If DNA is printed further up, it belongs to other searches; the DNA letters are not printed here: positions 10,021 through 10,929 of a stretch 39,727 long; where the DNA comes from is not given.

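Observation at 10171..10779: Minimal CCA-adding-like nucleotidyltransferase inserted between primase and helicase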

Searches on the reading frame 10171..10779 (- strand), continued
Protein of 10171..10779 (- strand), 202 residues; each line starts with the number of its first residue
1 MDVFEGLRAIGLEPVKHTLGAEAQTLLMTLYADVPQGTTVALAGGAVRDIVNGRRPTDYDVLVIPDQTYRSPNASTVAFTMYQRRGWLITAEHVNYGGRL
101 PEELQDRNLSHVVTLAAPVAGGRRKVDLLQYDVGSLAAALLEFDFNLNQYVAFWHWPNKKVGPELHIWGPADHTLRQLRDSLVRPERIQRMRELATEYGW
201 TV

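Call 35: search_solved_structures(query=A2, max_evalue=0.01, show_alignments=4)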
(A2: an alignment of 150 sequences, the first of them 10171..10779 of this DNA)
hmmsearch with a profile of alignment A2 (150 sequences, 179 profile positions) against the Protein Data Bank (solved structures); distinct sequences matched with E-value up to 0.01: 17.
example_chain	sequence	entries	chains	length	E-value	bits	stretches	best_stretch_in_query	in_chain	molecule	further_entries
6ibp_A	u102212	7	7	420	2.2e-11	47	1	5-122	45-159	CCA-adding enzyme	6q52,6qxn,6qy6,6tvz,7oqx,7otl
7otr_A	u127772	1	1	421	2.2e-11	46.9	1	5-122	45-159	CCA-adding protein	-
3aqk_A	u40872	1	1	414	5.8e-10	42.3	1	7-171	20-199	Poly(A) polymerase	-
3aql_A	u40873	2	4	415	5.8e-10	42.3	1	7-171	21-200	Poly(A) polymerase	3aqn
3aqm_A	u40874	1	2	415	5.9e-10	42.3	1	7-171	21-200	Poly(A) polymerase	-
1miv_A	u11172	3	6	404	3.7e-08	36.4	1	5-136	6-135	tRNA CCA-adding enzyme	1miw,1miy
4wby_A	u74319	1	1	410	5.2e-08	35.9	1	9-132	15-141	Poly A polymerase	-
4x4w_A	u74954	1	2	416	5.5e-08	35.9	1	6-145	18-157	CCA tRNA nucleotidyltransferase 1, mitochondrial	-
1ou5_A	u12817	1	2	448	6.4e-08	35.7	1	6-145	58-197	tRNA CCA-adding enzyme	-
8cbm_E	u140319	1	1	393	9.5e-08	35.1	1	8-145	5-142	CCA tRNA nucleotidyltransferase 1, mitochondrial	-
9kma_A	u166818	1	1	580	1e-07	35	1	6-83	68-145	Polynucleotide adenylyltransferase family protein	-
1vfg_A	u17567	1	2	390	2.3e-07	33.8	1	13-132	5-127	poly A polymerase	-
4wbz_A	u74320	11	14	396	2.4e-07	33.8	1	13-132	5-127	Poly A polymerase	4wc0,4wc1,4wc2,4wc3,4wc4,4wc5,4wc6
3h37_A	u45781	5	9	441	2.7e-07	33.6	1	9-49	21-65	TRNA nucleotidyl transferase-related protein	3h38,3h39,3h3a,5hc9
9ns4_A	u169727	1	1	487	0.00011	25.1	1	15-105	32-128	tRNA nucleotidyltransferase cca2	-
8an4_A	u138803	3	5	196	0.0022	20.9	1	8-103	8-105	Bacterial toxin | Nucleotidyl transferase AbiEii/AbiGii toxin family protein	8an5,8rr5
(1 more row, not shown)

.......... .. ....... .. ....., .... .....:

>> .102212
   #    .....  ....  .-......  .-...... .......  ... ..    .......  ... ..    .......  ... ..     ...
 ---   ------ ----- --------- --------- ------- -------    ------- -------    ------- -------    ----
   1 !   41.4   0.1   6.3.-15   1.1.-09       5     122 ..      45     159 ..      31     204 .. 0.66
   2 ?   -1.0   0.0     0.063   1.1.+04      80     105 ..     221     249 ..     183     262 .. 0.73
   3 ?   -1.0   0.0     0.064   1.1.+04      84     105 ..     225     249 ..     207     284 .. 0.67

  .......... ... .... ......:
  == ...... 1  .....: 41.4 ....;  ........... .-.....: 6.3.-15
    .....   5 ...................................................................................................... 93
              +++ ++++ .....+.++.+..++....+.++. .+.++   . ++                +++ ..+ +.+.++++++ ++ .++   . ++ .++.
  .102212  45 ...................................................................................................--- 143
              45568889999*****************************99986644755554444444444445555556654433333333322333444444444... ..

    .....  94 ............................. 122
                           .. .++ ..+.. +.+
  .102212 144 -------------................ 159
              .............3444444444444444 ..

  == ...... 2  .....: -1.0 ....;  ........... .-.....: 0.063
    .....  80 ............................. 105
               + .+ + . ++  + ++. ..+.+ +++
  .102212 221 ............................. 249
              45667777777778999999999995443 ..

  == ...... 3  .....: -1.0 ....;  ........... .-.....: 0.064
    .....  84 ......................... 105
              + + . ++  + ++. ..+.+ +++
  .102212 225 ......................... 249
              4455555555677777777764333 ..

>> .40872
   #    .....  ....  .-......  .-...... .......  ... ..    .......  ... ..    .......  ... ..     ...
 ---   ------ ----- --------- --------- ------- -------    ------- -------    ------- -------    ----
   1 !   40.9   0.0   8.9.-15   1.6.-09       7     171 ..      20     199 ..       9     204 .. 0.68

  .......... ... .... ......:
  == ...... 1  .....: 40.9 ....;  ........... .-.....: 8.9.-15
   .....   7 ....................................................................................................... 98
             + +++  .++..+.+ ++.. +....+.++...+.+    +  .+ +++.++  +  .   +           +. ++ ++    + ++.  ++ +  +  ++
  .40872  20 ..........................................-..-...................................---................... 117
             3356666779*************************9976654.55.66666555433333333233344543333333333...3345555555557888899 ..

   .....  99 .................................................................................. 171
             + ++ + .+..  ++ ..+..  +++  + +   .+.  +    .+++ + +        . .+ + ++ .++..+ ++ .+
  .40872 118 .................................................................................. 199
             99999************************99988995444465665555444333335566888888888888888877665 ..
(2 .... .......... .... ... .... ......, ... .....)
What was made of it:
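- Closest known: Bacterial poly. Same: The family profile aligns over its whole length to PAP I residues 20-199, covering motifs A, B and the motif D Arg (call 35).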

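Call 40: find_related_loci(query=window:10171-10779:-, collection=viral_contigs, flank=6000)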
Query window:10171-10779:- (202 aa) in viral_contigs; peptide patterns used: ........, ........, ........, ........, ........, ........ (x = any residue, [..] = any of these).
6 stretches matched a pattern, but none encodes a relative of the query by tblastn (E <= 1e-3).
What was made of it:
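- Tried and rejected: It found nothing in IMG/VR with the single protein (call 40).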

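Call 41: find_related_loci(query=A1, collection=viral_contigs, flank=6000)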
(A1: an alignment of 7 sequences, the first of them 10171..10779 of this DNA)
Query A1 (202 aa) in viral_contigs; peptide patterns used: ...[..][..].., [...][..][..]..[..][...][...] (x = any residue, [..] = any of these).
223 stretches matched a pattern; 25 encode a relative of the query (tblastn E <= 1e-3); 25 distinct loci.
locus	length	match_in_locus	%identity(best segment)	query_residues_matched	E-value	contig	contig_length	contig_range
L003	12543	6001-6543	31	19-200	3e-21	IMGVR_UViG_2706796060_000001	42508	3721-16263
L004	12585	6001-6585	29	3-200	1e-17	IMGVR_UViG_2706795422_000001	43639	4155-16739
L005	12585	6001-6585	29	3-200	1e-16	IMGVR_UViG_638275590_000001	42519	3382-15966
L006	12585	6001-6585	29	3-200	1e-16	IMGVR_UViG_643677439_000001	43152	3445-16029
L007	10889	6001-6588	29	3-200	8e-16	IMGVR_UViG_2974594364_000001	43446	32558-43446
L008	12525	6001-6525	29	26-202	4e-13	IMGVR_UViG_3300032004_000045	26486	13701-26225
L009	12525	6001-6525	27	27-202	2e-12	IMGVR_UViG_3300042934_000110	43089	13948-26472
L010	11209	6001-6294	32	35-150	5e-10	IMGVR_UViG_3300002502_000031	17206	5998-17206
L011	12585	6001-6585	29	3-200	3e-17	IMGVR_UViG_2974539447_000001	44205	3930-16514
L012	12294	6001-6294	31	35-150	2e-9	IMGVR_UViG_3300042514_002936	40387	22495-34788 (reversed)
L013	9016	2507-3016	29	38-202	3e-9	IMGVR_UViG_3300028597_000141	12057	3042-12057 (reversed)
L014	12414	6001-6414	30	36-193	8e-9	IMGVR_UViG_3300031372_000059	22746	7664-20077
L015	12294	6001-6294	29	35-151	2e-8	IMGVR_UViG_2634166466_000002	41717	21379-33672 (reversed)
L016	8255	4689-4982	28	35-151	6e-8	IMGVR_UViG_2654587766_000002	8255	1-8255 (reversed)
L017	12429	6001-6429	28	36-193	2e-7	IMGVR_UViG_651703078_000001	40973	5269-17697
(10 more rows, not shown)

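Call 44: predict_structure(alignment_id=A2)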
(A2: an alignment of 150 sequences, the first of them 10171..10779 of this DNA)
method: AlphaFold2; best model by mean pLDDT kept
length: 202 residues; sequences in the alignment: 150
mean_pLDDT: 92.8   pTM: 0.88
mean pLDDT of the five models: 92.8, 92.5, 92.3, 92.0, 92.0
residues with pLDDT >= 90: 160; 70-90: 36; 50-70: 6; < 50: 0
segments of 3 or more residues with pLDDT < 50: none
pLDDT, mean of each block of 10 residues (from residue 1): 92 96 95 91 98 97 87 91 97 80 80 95 96 94 97 90 93 94 93 98 97
secondary structure, 60 per line:
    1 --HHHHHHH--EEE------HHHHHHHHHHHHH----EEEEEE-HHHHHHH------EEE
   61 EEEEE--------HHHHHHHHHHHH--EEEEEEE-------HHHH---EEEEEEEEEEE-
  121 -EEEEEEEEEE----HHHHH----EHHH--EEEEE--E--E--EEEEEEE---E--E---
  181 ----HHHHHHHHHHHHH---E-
elements in order: H3-9 E12-14 H21-33 E38-43 H45-51 E58-65 H74-85 E88-94 H102-105 E109-119 E122-131 H136-140 E151-155 E164-170 H185-197
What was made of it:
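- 10171..10779 (-): CDS of the 202-aa small class II-type nucleotidyltransferase (head domain plus first neck helix). AF2 pLDDT 92.8 (call 44).
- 10399..10401 (-): D127, probable third metal-binding carboxylate (the h[DE]h pattern 'VDL' on a beta strand). Lies on strand 122-131 of the model (call 44).
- On Pol-beta-fold nucleotidyltransferase superfamily: The strands carrying them are in a confident model (call 44).
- On Class II CCA-adding enzyme: The model has a single C-terminal helix, 185-197 (call 44).
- Fold: pLDDT 92.8 (call 44).
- Tried and rejected: The 150-sequence alignment gave 92.8 (call 44).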

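Call 47: fold_search(model_id=the predicted structure, library=pdb)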
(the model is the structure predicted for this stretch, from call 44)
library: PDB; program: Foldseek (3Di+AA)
matches with E <= 10: 699; with E <= 0.001: 68
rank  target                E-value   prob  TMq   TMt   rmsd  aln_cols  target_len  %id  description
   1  3wfo_B                1.0e-06  1.00  0.55  0.29   6.1       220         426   15  tRNA processing enzyme (apo form 1) (released 2014-01-01)
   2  3wfo_A                1.7e-06  1.00  0.52  0.27   6.6       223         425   16  tRNA processing enzyme (apo form 1) (released 2014-01-01)
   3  3wfr_G                2.3e-06  1.00  0.57  0.28   3.7       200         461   16  tRNA processing enzyme complex 2 (released 2014-01-01)
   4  3wfo_C                2.8e-06  1.00  0.54  0.28   6.3       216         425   16  tRNA processing enzyme (apo form 1) (released 2014-01-01)
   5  3wfr_H                2.9e-06  1.00  0.45  0.21   3.3       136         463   18  tRNA processing enzyme complex 2 (released 2014-01-01)
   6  3wfp_C                2.9e-06  1.00  0.56  0.30   4.5       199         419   17  tRNA processing enzyme (apo form 2) (released 2014-01-01)
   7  3wfq_F                5.3e-06  1.00  0.53  0.27   3.8       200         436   16  tRNA processing enzyme complex 1 (released 2014-01-01)
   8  3wfs_D                7.2e-06  1.00  0.55  0.27   4.1       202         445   16  tRNA processing enzyme complex 3 (released 2014-01-01)
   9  3wfr_F                8.1e-06  1.00  0.54  0.27   4.4       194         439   16  tRNA processing enzyme complex 2 (released 2014-01-01)
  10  3wfq_H                8.1e-06  1.00  0.53  0.27   4.0       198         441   16  tRNA processing enzyme complex 1 (released 2014-01-01)
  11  3wfp_E                8.1e-06  1.00  0.53  0.28   4.4       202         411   16  tRNA processing enzyme (apo form 2) (released 2014-01-01)
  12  3wfp_A                8.1e-06  1.00  0.43  0.21   3.7       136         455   18  tRNA processing enzyme (apo form 2) (released 2014-01-01)
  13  3wfs_C                1.0e-05  1.00  0.43  0.21   3.1       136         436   16  tRNA processing enzyme complex 3 (released 2014-01-01)
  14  3h39_A                1.2e-05  1.00  0.56  0.30   6.5       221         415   16  The complex structure of CCA-adding enzyme with ATP (released 2009-10-13)
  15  3h3a_A                1.3e-05  1.00  0.53  0.28   6.5       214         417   17  The complex structure of CCA-adding enzyme with CTP (released 2009-10-13)
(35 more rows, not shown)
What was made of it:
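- On Class II CCA-adding enzyme / PAP family (Pfam PolyA_pol head): The top Foldseek hits are all class II (call 47).
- Checked: Foldseek gives probability 1.00 (call 47).
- The top 35 PDB hits are all class II tRNA NTases or E. coli PAP I, with TM(query) 0.55-0.58 over about 200 columns (call 47). DNA polymerase mu appears among the lower-ranked fold matches (call 47, ranks 36-50). The best structural neighbours are RNA-end enzymes, with TM scores clearly above those for pol mu (call 47).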

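Call 48: fold_search(model_id=the predicted structure, library=viral)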
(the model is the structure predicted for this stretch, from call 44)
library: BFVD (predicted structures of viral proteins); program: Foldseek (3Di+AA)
matches with E <= 10: 668; with E <= 0.001: 83
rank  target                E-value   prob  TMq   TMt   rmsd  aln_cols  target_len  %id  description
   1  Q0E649                1.2e-12  1.00  0.72  0.73   3.4       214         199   25  Nucleotidyltransferase [Pseudomonas phage LKD16]
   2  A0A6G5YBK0            4.9e-12  1.00  0.62  0.62   7.8       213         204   23  (no name in the UniProt tables at hand)
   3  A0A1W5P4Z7            2.1e-10  1.00  0.65  0.72   4.3       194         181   22  Putative nucleotidyl transferase [Pectobacterium phage PP2]
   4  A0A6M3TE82            1.2e-09  1.00  0.53  0.53   9.6       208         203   22  (no name in the UniProt tables at hand)
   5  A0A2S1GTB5            1.5e-09  1.00  0.60  0.71   5.1       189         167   20  Uncharacterized protein [Dickeya phage Ninurta]
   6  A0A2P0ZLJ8            1.7e-09  1.00  0.64  0.69   4.0       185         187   24  Poly A polymerase head domain-containing protein [Pseudomonas phage phiNV3]
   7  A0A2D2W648            5.4e-09  1.00  0.63  0.74   4.4       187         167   26  Nucleotidyltransferase [Pectobacterium phage DU_PP_II]
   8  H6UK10                1.4e-08  1.00  0.67  0.67   4.4       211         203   18  Uncharacterized protein [Aeromonas phage phiAS7]
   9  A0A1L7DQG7            1.5e-08  1.00  0.63  0.51   4.5       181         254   25  Nucleotidyltransferase [Yersinia phage fHe-Yen3-01]
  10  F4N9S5                2.3e-08  1.00  0.56  0.56   4.9       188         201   19  Nucleotidyltransferase [Pantoea phage LIMEzero]
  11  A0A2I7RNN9            5.0e-08  1.00  0.55  0.65   4.7       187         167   21  Poly A polymerase head domain protein [Vibrio phage 1.204.O._10N.222.46.F12]
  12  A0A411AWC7            5.9e-08  1.00  0.61  0.66   4.4       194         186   21  Poly A polymerase head domain-containing protein [Providencia phage vB_PstP_PS3]
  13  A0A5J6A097            7.5e-08  1.00  0.51  0.59   6.0       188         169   23  Uncharacterized protein [Aeromonas phage MJG]
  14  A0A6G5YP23            8.5e-08  1.00  0.56  0.63   4.6       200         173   18  (no name in the UniProt tables at hand)
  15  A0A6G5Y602            9.6e-08  1.00  0.57  0.53  12.1       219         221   20  (no name in the UniProt tables at hand)
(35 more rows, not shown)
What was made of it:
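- On PHROG 1614 small phage NTase family: BFVD top hits include LKD16, PP2 and phiNV3 (call 48).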

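Call 62: search_protein_families(library=pfam, alignment_id=A2, max_evalue=0.01)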
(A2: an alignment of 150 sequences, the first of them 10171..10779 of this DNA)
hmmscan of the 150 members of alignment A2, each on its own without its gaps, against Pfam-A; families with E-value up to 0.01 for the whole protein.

A. member 1, window:10171-10779:- (202 aa): 1 family
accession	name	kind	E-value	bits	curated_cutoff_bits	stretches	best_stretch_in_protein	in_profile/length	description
PF01743.26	PolyA_pol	-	0.0057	17.4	23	1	42-64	3-25/126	Poly A polymerase head domain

B. families by the number of members that match (of 150 scanned): 7 families
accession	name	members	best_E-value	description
PF01743.26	PolyA_pol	87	1.4e-09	Poly A polymerase head domain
PF22014.2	DUF6932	4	0.00093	Family of unknown function (DUF6932)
PF10706.15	Aminoglyc_resit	2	0.00032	Aminoglycoside-2''-adenylyltransferase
PF01909.29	NTP_transf_2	2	0.00099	Nucleotidyltransferase domain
PF11436.14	DUF3199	1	0.0013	Protein of unknown function (DUF3199)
PF18265.6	Nas2_N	1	0.005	Nas2 N_terminal domain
PF09970.15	DUF2204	1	0.0072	Nucleotidyl transferase of unknown function (DUF2204)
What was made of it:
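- On MenT/AbiEii toxin NTases: No Pfam hit (call 62).
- Closest known: MenT / AbiEii. Different: No Pfam AbiEii hits in 150 members (call 62).
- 87 of 150 members hit Pfam PolyA_pol head and none hit RelA_SpoT, AbiEii or CD-NTase models (call 62). None of 150 members hit those Pfam families (call 62).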

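Call 63: find_related_loci(query=A1, collection=genome_contigs, flank=5000)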
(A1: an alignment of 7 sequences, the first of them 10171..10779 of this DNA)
Query A1 (202 aa) in genome_contigs; peptide patterns used: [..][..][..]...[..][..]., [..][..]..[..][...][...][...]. (x = any residue, [..] = any of these).
86 stretches matched a pattern, but none encodes a relative of the query by tblastn (E <= 1e-3).
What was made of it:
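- Tried and rejected: The scan of species-representative bacterial and archaeal genomes found no relative (call 63).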

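Call 66: find_encoding_contigs(protein=P0001, flank=5000, max_places=5)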
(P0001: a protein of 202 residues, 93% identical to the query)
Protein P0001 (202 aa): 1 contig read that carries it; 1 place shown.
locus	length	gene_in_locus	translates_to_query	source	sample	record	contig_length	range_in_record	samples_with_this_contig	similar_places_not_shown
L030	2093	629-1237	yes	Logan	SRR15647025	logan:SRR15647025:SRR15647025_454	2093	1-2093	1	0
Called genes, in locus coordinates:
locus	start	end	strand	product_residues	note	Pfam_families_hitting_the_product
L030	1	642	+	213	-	?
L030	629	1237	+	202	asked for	-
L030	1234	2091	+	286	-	?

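Call 67: find_encoding_contigs(protein=window:10171-10779:-, flank=3000, max_places=5)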
Protein window:10171-10779:- (202 aa): 7 contigs read that carry it; 4 places shown.
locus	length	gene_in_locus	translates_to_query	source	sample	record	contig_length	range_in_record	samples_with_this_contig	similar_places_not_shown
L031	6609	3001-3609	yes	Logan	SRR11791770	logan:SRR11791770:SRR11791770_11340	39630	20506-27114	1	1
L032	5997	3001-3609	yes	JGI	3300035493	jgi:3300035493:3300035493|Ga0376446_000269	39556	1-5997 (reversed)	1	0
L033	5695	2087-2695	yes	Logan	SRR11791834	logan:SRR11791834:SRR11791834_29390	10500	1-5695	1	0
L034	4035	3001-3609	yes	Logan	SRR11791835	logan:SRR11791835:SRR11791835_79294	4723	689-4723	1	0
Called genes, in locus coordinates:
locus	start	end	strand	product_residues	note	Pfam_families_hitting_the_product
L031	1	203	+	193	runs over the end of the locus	-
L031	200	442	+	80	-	-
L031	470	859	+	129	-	-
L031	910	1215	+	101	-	-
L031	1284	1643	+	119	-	-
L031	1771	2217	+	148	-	-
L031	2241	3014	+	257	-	PF13155:Toprim_2 (weak)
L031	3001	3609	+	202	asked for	-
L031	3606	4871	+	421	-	PF13481:AAA_25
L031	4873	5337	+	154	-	-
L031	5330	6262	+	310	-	PF01068:DNA_ligase_A_M, PF17879:DNA_ligase_C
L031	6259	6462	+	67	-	-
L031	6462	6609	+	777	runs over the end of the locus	PF00476:DNA_pol_A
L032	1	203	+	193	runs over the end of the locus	-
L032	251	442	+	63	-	-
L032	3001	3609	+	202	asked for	-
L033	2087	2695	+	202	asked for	-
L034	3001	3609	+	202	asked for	-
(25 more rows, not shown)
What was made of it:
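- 10171..10779 (-): The exact protein is found on 7 metagenome contigs (call 67).
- Checked: Independent gene callers on metagenome contigs use that same helicase ATG (call 67).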
